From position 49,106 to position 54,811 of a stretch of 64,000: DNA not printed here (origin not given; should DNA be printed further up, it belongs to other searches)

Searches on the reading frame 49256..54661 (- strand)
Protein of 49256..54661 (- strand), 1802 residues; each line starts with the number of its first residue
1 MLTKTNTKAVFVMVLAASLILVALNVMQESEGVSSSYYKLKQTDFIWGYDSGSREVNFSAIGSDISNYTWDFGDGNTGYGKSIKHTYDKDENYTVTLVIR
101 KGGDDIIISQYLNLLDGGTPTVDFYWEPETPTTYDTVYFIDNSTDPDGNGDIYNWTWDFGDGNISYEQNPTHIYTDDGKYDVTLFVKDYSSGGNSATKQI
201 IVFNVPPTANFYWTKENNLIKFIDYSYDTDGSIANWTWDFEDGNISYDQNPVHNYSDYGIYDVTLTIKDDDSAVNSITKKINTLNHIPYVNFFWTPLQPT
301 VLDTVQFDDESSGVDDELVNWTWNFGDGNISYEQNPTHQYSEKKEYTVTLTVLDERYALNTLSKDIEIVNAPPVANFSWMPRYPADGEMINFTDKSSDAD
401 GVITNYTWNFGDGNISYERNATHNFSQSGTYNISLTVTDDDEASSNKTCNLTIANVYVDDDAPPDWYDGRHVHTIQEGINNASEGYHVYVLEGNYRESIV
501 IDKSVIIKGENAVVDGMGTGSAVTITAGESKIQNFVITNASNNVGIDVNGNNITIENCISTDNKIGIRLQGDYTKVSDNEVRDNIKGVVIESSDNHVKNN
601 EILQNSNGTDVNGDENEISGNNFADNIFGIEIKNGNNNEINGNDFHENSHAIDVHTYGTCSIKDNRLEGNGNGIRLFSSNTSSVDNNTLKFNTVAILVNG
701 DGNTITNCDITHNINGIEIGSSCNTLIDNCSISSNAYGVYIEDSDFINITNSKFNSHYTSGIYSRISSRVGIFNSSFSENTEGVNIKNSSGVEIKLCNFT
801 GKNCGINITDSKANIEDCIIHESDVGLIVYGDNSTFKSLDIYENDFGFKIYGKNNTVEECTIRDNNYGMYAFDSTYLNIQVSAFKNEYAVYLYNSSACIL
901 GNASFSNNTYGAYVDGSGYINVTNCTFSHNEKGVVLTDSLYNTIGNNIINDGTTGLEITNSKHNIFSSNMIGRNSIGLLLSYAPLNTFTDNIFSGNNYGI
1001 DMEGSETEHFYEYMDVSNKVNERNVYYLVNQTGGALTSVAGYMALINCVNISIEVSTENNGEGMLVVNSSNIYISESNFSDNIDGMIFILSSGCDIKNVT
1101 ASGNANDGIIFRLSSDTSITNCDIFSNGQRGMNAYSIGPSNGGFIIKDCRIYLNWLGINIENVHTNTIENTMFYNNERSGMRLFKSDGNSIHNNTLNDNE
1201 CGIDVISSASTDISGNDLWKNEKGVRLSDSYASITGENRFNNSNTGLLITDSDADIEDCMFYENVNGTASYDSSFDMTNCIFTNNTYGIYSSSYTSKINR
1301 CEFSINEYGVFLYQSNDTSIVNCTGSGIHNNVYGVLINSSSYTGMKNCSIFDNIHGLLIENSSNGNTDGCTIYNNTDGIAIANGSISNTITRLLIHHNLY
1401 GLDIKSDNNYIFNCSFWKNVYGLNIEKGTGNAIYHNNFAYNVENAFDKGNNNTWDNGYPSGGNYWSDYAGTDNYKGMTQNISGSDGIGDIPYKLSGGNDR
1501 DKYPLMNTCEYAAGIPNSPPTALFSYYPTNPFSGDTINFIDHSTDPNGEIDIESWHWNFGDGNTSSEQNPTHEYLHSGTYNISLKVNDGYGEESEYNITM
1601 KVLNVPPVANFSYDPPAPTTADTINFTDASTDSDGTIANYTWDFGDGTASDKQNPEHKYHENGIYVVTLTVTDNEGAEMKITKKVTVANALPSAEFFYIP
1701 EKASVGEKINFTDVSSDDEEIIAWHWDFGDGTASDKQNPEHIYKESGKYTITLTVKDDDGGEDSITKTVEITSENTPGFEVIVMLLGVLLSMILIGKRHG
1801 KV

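Call 66: search_protein_families(library=pfam, proteins=[window:49256-54661:-], max_evalue=0.001)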
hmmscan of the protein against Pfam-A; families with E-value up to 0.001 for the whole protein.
window:49256-54661:- (1802 aa): 7 families
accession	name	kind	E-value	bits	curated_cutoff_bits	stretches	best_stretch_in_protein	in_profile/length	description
PF18911.6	PKD_4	-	4.4e-133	434.1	27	8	1689-1772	1-84/85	PKD domain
PF00801.26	PKD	-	9.8e-92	301.5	23.5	8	1704-1768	12-78/80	PKD domain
PF13229.12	Beta_helix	-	1.7e-89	297.9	25.9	9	1091-1235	8-153/158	Right handed beta helix region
PF05048.19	NosD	-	6.2e-79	264.8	23.6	8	1323-1470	51-212/212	Periplasmic copper-binding protein (NosD)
PF22352.2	K319L-like_PKD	-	5.3e-14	52.4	27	2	1623-1687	13-84/84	K319L-like, PKD domain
PF16820.11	PKD_3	-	2.4e-07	30.9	26.3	0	389-437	20-66/68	PKD-like domain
PF08329.16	ChitinaseA_N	-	6.5e-06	26.3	21.2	0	412-455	66-109/133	Chitinase A, N-terminal domain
